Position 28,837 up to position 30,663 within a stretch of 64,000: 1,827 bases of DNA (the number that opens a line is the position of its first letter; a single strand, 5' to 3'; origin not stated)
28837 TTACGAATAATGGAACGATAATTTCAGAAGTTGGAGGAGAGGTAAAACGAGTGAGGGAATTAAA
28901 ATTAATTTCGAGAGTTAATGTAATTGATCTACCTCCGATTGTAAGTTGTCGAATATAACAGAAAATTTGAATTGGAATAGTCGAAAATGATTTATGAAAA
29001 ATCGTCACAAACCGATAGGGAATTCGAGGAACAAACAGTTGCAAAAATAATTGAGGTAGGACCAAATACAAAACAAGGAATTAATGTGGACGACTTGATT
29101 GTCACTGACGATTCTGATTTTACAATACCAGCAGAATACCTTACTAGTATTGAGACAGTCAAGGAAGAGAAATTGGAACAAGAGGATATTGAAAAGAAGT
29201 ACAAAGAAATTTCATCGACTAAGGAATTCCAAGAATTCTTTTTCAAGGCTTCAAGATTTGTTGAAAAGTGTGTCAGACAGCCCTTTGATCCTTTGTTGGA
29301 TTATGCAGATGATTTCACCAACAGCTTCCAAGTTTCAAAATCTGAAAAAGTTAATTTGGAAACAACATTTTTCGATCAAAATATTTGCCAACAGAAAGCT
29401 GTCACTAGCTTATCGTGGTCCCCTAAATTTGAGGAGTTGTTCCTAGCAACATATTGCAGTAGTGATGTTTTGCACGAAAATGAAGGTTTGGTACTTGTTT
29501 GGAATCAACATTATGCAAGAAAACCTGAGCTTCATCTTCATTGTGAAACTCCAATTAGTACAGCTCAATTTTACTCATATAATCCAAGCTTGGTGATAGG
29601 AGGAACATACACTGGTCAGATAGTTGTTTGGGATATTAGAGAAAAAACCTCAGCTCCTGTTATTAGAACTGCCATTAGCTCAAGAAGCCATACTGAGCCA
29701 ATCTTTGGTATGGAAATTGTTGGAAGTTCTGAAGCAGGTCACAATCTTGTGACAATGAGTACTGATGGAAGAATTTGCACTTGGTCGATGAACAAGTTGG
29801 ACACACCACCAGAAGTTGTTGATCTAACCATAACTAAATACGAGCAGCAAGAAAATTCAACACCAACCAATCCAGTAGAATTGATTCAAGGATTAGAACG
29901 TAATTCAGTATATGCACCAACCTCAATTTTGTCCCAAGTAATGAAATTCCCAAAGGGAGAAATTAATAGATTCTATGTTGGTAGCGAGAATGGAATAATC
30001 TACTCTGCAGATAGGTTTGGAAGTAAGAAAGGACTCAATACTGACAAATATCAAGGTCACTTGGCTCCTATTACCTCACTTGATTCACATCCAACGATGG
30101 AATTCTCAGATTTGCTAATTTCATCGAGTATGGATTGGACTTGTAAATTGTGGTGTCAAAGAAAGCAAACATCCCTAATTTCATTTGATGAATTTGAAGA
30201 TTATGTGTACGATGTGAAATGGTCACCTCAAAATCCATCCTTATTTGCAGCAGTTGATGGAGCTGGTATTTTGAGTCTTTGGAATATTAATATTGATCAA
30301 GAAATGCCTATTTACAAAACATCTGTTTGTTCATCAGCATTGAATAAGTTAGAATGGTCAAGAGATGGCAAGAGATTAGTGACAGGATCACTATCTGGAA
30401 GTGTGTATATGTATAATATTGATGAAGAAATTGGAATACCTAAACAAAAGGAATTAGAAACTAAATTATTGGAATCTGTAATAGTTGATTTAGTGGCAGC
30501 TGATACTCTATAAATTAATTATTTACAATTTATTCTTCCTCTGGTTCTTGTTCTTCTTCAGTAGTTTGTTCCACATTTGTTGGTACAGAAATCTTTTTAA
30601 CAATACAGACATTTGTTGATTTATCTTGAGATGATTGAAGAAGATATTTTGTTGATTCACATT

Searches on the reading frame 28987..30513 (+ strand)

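Call 51: search_protein_families(library=pfam, proteins=[window:28987-30513:+], max_evalue=0.001)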
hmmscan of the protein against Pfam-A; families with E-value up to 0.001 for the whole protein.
window:28987-30513:+ (508 aa): 25 families
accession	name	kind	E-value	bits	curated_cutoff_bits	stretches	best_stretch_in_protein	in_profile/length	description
PF24807.1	WD40_CDC20-Fz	-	1.6e-18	67.5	200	2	327-468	104-240/292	CDC20/Fizzy WD40 domain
PF24817.1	WD40_WDHD1_1st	-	1.7e-17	63.9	109.9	1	242-490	8-263/291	WDHD1 first WD40 domain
PF24796.1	WDR55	-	1.2e-16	61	200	1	375-480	108-210/296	WDR55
PF25174.1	Beta-prop_THOC3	-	5.3e-16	58.9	305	1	352-479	39-159/272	THOC3 beta-propeller domain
PF00400.38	WD40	-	2.5e-15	56.7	27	1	354-389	6-38/39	WD domain, G-beta repeat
PF24814.1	WD40_Prp19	-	3.1e-15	56.4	320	1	346-481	36-167/281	Prp19 WD40 domain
PF25173.1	Beta-prop_WDR3_1st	-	5.4e-14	52.7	154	1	354-433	108-183/184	WDR3 first beta-propeller domain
PF23383.1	Beta-prop_IFT140_1st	-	1.5e-12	47.4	27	2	407-493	63-145/406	IFT140 first beta-propeller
PF23775.1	Beta-prop_RIG_2nd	-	2.9e-12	47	80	0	125-206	205-276/278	RIG second beta-propeller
PF23414.1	Beta-prop_EML_2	-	2.2e-10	40.8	90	1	364-482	3-114/266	Echinoderm microtubule-associated protein second beta-propeller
PF25171.1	Beta-prop_WDR36-Utp21_1st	-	4e-10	40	80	1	185-268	189-265/266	WDR36/Utp21 first beta-propeller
PF23409.1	Beta-prop_EML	-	9.5e-10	38.8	88.2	1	378-481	83-187/267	Echinoderm microtubule-associated protein first beta-propeller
PF23389.1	Beta-prop_WDR19_1st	-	1e-09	38.3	27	1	403-481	37-113/325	WDR19 first beta-propeller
PF24805.1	EIF3I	-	1.9e-09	37.5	200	1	350-491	43-188/324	EIF3I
PF25460.1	Beta-prop_Aladin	-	9.1e-09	35.3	171.1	0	407-471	113-175/340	Aladin seven-bladed propeller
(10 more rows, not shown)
